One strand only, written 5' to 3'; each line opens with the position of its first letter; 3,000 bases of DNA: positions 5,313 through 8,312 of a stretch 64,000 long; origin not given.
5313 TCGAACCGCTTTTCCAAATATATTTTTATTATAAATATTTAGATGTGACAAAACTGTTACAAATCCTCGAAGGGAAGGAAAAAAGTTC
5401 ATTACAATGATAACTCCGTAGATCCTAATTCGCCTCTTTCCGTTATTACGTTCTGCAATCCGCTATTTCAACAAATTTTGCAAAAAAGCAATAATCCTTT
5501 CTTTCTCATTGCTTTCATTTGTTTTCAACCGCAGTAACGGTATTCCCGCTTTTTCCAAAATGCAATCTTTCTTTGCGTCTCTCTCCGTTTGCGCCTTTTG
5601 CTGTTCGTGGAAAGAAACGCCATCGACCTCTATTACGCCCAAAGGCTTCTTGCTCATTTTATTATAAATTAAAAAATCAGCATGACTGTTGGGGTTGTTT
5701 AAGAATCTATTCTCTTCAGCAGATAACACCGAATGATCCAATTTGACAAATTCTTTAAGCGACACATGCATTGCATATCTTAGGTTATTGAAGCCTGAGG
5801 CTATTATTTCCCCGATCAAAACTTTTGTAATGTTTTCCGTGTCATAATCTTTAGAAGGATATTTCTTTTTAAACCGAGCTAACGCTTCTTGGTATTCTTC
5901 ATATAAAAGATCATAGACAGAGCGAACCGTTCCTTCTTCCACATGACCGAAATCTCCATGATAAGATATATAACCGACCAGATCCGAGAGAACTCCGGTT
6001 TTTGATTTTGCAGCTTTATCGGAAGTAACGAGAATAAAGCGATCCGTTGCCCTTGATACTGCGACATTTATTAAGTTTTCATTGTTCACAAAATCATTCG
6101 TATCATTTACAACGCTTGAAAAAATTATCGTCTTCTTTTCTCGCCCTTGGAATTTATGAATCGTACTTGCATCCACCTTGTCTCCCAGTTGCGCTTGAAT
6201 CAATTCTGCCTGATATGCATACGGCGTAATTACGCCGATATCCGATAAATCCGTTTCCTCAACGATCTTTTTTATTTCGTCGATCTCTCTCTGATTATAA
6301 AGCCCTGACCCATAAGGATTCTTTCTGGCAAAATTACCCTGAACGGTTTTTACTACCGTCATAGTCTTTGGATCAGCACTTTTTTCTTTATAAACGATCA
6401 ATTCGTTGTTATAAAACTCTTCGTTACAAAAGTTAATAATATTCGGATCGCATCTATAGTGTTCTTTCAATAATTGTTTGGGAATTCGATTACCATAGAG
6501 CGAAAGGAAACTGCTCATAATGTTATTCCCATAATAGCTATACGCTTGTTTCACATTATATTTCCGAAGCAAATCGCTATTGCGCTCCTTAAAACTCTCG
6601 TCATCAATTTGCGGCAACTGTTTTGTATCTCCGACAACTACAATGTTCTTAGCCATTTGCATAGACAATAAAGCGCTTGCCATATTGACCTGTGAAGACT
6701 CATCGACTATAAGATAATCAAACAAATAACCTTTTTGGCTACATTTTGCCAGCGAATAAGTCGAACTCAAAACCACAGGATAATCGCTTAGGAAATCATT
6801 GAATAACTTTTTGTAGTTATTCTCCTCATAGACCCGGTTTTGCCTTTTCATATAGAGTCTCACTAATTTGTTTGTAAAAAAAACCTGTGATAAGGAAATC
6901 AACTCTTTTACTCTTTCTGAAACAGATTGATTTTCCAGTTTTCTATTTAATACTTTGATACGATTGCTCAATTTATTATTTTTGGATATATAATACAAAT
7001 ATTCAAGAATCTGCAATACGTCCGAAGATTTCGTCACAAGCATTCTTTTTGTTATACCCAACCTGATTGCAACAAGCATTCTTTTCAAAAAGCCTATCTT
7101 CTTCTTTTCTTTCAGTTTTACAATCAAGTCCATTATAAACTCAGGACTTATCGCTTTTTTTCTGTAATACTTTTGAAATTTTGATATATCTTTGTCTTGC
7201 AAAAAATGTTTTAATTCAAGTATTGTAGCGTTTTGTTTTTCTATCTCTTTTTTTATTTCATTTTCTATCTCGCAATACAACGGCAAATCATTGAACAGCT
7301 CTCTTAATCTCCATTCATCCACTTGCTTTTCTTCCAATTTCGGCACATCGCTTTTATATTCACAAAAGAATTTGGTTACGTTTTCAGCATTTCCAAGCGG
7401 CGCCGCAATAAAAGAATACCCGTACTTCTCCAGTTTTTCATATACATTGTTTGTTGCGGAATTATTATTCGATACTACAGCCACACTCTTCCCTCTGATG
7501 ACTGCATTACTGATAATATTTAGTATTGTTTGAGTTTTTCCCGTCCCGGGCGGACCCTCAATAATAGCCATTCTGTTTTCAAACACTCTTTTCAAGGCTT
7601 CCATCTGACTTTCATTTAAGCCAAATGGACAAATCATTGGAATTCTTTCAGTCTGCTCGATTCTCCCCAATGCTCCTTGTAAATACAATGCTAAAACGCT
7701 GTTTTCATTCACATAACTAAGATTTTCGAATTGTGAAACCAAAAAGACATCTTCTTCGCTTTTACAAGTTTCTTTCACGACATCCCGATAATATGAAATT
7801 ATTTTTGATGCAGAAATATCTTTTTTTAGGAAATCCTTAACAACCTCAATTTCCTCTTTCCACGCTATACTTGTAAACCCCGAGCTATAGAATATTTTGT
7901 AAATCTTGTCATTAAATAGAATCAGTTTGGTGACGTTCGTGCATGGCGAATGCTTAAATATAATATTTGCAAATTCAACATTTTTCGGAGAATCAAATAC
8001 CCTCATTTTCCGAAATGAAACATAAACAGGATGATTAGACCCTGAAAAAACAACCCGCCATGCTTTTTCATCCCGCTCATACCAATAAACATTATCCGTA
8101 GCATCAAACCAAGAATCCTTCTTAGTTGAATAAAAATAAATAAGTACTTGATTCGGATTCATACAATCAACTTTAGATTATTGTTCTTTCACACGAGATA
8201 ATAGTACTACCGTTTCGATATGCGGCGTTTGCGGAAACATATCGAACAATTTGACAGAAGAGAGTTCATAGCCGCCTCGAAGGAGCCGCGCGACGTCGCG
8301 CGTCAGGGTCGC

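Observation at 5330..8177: Low-GC single-gene islet: unknown N-domain + UPF1/DNA2-like helicase + DUF2726 nuclease-fold protein (candidate stand-alone defence gene)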

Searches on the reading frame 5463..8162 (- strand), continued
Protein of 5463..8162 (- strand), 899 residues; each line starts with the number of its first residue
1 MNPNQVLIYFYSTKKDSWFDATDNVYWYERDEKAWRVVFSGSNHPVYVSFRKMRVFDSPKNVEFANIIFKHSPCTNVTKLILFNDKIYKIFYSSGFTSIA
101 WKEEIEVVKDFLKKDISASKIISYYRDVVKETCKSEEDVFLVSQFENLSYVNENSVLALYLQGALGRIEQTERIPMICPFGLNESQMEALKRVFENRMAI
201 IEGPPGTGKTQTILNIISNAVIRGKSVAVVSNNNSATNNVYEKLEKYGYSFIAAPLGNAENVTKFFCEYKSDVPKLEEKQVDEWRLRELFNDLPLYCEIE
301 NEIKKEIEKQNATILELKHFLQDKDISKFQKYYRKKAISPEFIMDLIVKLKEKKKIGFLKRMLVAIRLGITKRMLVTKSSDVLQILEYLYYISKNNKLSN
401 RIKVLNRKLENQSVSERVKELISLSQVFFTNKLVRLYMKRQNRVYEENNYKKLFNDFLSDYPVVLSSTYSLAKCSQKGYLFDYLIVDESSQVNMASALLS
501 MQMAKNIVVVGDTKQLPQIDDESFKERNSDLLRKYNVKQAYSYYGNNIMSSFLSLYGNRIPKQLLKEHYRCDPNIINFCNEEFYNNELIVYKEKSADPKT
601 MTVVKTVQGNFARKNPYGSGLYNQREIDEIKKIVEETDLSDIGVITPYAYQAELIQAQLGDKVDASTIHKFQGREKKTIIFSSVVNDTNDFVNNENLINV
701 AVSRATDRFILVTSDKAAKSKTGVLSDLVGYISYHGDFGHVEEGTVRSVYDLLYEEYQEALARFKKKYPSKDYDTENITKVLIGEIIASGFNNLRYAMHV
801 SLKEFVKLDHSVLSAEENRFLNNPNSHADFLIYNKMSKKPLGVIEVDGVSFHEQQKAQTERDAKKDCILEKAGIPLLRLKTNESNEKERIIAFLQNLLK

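Call 71: search_protein_families(library=padloc, proteins=[L089:10745-11524:+, L089:11533-12675:+, L089:12777-13421:+, L090:2815-3696:+, L090:3779-4966:+, L090:10820-11791:+, L092:10505-11050:+, L092:11338-12048:+, L006:11390-12133:+, L005:6094-7140:+], max_evalue=0.00001)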
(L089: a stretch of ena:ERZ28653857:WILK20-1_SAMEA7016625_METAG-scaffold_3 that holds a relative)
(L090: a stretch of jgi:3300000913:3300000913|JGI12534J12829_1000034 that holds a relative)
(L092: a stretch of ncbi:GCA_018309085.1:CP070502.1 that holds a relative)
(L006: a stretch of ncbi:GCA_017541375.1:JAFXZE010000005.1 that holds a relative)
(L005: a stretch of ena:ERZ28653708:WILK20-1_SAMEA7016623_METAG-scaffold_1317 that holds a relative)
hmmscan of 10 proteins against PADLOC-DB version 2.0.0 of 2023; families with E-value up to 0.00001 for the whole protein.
L089:10745-11524:+ (259 aa): 0 families

L089:11533-12675:+ (380 aa): 96 families (the best 25 are shown)
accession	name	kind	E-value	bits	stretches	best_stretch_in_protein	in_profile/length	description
PDLC00289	PtuA1|PtuA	-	1.3e-25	88.3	2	161-262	223-317/404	AAA ATPase domain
PDLC02979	AriA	-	4.3e-23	80.7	2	106-234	241-372/373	-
PDLC02981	AriAB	-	1.3e-21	75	2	158-253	302-395/694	-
PDLC00265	PtuA1|PtuA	-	1.7e-20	71.6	1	158-263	297-400/479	AAA ATPase domain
PDLC00266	PtuA1|PtuA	-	3.5e-20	70.7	1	158-264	305-407/483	AAA ATPase domain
PDLC00283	PtuA1|PtuA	-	1.8e-18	64.9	1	151-260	264-368/448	AAA ATPase domain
PDLC00274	PtuA1|PtuA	-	3.3e-18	64.2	2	158-235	277-349/438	AAA ATPase domain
PDLC02980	AriA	-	5.9e-17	60.6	1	120-235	220-303/304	-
PDLC00295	PtuA1|PtuA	-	7.4e-17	59.5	2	1-49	1-51/451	AAA ATPase domain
PDLC04164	AriA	-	8.8e-17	59.5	1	32-234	29-235/253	-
PDLC00303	PtuA1|PtuA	-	1.6e-16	58.4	1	85-253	137-298/386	AAA ATPase domain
PDLC02915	ATPase-Toprim_I-B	-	1.7e-16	58.2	1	154-263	226-328/623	-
PDLC00285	PtuA1|PtuA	-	1.9e-16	58.4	1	156-253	253-347/432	AAA ATPase domain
PDLC04135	mad3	-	2.6e-16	58.2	2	2-112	1-100/374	mads_3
PDLC00273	PtuA1|PtuA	-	1.8e-15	54.8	1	154-250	191-284/375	AAA ATPase domain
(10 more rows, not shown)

L089:12777-13421:+ (214 aa): 0 families

L090:2815-3696:+ (293 aa): 4 families
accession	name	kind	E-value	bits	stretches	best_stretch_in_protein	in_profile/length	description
PDLC04990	PDC-S31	-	2.7e-30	104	2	10-173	9-169/259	-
PDLC04994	PDC-S31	-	1.8e-23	81.3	1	9-287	18-266/273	-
PDLC04991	PDC-S31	-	7.5e-18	63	1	190-286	102-194/208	-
PDLC04992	PDC-S31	-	9.5e-07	26.8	1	87-286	28-208/220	-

L090:3779-4966:+ (395 aa): 1 family
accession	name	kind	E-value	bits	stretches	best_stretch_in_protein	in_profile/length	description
PDLC02345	AbiH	-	3e-07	28.3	0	303-350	271-315/343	AbiH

L090:10820-11791:+ (323 aa): 7 families
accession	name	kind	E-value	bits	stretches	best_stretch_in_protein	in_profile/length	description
PDLC02861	DpdF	-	6.9e-15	52.4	1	153-240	522-609/611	DpdF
PDLC00631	ZorD1|ZorD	-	2.4e-12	43.5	1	13-133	941-1062/1071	"SWI2/SNF2 helicase, Mrr-like nuclease"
PDLC02871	DpdF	-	3.2e-11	41.4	1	168-239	65-135/140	DpdF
PDLC02863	DpdF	-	4.9e-09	33.6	1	167-238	398-468/488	DpdF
PDLC02864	DpdF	-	5.2e-09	33.4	1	161-235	532-608/610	DpdF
PDLC04819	PDC-S02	-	7.9e-07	26.6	1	17-130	193-305/334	-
PDLC04806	PDC-S02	-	1.1e-06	26.2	1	14-120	179-286/324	-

L092:10505-11050:+ (181 aa): 0 families

L092:11338-12048:+ (236 aa): 1 family
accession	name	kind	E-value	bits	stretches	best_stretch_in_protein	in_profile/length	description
PDLC02512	PglW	-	4.5e-10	36.1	1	28-179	30-185/1403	PglW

L006:11390-12133:+ (247 aa): 0 families

L005:6094-7140:+ (348 aa): 7 families
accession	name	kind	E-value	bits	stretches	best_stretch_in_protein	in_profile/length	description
PDLC03963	SoFic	-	5e-36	122.8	1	18-327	29-316/361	-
PDLC04839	PDC-S04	-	1.2e-14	52.4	1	96-246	47-186/205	-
PDLC04840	PDC-S04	-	1.7e-13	48.8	1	52-217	13-173/227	-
PDLC04837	PDC-S04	-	3e-13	47.6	1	57-263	32-225/234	-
PDLC04966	PDC-S24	-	2.9e-12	44.2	1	105-220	229-341/497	-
PDLC04836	PDC-S04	-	1.2e-10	39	1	57-221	32-189/244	-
PDLC04838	PDC-S04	-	4.6e-06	24.6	0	192-235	139-183/209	-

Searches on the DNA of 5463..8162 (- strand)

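Call 62: search_dna_similar(query=L093:5732-8413:+, collection=ecoli_genomes, mode=near, max_rows=12, rows=spread)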
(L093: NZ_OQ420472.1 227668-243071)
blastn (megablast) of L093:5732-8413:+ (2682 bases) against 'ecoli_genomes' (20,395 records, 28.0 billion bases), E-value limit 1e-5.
Records with a match: 649; places in all: 660; records where one place covers at least 80% of the query: 643.
Genomes with a match: 648 of 5426; with a place that covers at least 80% of the query: 642. Places per genome that has any: lowest 1, median 1, highest 5. On chromosomes: 659 places; on plasmids: 1.
Best place of each record, by identity: >=99% 467; 95-99% 181; 90-95% 1.
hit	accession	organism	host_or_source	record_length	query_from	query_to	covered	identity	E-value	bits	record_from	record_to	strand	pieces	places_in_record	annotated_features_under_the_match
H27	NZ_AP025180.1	Escherichia coli strain JP538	Sus scrofa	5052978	1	2682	100%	100.0%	0e+0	4948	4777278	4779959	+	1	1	AAA domain-containing protein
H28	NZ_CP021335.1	Escherichia coli strain 95JB1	fecal sample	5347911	1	2682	100%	99.9%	0e+0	4937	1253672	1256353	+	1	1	AAA domain-containing protein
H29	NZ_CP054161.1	Escherichia coli strain STO_Bone2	Homo sapiens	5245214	1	2682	100%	99.9%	0e+0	4931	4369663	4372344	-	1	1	AAA domain-containing protein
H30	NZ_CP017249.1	Escherichia coli strain NADC 5570/86-24/6565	not applicable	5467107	1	2682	100%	99.9%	0e+0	4929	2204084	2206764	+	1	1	AAA domain-containing protein | hypothetical protein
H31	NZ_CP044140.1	Escherichia coli O157 strain AR-0430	missing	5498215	1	2682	100%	99.9%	0e+0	4929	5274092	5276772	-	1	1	AAA domain-containing protein | hypothetical protein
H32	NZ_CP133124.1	Escherichia coli O157:H7 strain PNUSAE146742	missing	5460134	1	2682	100%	99.9%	0e+0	4929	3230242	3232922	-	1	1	AAA domain-containing protein | hypothetical protein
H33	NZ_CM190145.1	Escherichia coli strain 21437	Homo sapiens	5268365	1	2682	100%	99.8%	0e+0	4926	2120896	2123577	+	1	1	AAA domain-containing protein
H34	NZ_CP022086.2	Escherichia coli O104:H4 strain FDAARGOS_348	Homo sapiens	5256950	1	2682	100%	99.4%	0e+0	4865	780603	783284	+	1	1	AAA domain-containing protein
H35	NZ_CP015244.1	Escherichia coli O91 str. RM7190 strain RM7190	pig feces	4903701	1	2682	100%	99.0%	0e+0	4798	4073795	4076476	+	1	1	AAA domain-containing protein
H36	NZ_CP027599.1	Escherichia coli strain 97-3250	Homo sapiens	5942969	1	2682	100%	98.2%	0e+0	4682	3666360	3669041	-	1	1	AAA domain-containing protein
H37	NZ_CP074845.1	Escherichia coli strain 7_12_30A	bovine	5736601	1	2682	100%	98.2%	0e+0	4682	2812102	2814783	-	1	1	AAA domain-containing protein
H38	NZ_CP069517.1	Escherichia coli strain FDAARGOS_1262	Homo sapiens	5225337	1686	2677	37%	98.6%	0e+0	1755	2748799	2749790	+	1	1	AAA domain-containing protein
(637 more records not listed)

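Call 65: get_annotated_region(hit=H34, flank=12000)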
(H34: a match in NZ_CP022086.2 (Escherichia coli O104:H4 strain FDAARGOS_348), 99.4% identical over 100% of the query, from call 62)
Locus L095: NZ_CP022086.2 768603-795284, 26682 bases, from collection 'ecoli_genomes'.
description: Escherichia coli O104:H4 strain FDAARGOS_348 chromosome, complete genome
organism: Escherichia coli O104:H4 strain FDAARGOS_348 (NCBI taxid 1038927)
replicon: chromosome; assembly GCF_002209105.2
host: Homo sapiens; source: stool; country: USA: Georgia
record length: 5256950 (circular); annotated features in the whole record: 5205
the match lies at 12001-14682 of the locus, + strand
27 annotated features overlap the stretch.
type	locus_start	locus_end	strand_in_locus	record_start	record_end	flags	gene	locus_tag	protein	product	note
CDS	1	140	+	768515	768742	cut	mchB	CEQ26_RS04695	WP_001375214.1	microcin H47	-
CDS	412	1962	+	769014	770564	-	-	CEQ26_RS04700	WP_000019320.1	hypothetical protein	-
CDS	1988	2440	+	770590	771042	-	-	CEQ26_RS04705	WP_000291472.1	toxin-activating lysine-acyltransferase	-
CDS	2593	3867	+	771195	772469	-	-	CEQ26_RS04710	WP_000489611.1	HlyD family secretion protein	-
CDS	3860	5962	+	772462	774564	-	mchF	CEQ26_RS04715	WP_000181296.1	microcin export peptidase/ABC transporter MchF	-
CDS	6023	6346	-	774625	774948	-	-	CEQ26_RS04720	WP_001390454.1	hypothetical protein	-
CDS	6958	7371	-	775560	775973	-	-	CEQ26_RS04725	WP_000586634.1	CPBP family intramembrane glutamic endopeptidase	-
CDS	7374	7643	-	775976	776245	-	-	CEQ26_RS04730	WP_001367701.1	hypothetical protein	-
CDS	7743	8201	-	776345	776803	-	-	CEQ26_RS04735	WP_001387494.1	hypothetical protein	-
CDS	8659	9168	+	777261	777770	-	-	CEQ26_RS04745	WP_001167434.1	hypothetical protein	-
CDS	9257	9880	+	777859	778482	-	-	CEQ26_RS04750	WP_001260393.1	hypothetical protein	-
CDS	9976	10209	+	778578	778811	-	-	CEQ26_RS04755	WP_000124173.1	hypothetical protein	-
CDS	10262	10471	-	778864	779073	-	-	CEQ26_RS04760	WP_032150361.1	DUF4222 domain-containing protein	-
CDS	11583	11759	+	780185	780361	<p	-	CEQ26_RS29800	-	POTRA domain-containing protein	incomplete; partial in the middle of a contig; missing N-terminus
CDS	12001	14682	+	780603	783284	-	-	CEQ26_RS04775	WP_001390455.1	AAA domain-containing protein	-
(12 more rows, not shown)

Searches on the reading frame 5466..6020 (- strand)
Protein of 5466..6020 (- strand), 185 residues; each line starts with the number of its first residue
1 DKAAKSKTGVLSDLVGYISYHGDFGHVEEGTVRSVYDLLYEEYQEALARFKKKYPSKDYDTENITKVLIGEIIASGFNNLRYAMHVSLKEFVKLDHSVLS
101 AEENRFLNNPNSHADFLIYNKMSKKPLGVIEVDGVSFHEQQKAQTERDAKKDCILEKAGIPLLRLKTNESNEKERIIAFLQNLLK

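Call 53: search_protein_families(library=pfam, proteins=[window:5466-6020:-], max_evalue=10)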
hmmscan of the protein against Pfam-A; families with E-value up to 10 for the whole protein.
seq(185 aa): 3 families
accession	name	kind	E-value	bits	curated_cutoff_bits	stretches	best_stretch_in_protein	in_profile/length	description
PF10881.14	DUF2726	-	5.4e-17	62.2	24.7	1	79-180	23-123/126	Protein of unknown function (DUF2726)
PF04480.18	DUF559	-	0.00058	20.1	20.6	1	123-178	50-102/109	Protein of unknown function (DUF559)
PF18741.7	MTES_1575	-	0.0015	19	38.2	1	114-169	27-80/96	REase_MTES_1575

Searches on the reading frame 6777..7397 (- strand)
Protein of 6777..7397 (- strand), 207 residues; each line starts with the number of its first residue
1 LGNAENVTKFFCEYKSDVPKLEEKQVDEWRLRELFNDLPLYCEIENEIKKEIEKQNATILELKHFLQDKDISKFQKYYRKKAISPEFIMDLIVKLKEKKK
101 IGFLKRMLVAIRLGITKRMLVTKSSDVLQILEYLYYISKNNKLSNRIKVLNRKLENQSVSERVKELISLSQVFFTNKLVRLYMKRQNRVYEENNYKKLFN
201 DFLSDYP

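Call 53: search_protein_families(library=pfam, proteins=[window:6777-7397:-], max_evalue=10)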
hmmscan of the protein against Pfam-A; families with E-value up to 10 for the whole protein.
seq(207 aa): 2 families
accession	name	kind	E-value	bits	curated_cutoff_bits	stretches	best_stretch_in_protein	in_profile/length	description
PF07954.16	DUF1689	-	0.059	14.1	25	1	46-89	94-138/148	Protein of unknown function (DUF1689)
PF11943.13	DUF3460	-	0.088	13.5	25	1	6-30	5-29/58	Protein of unknown function (DUF3460)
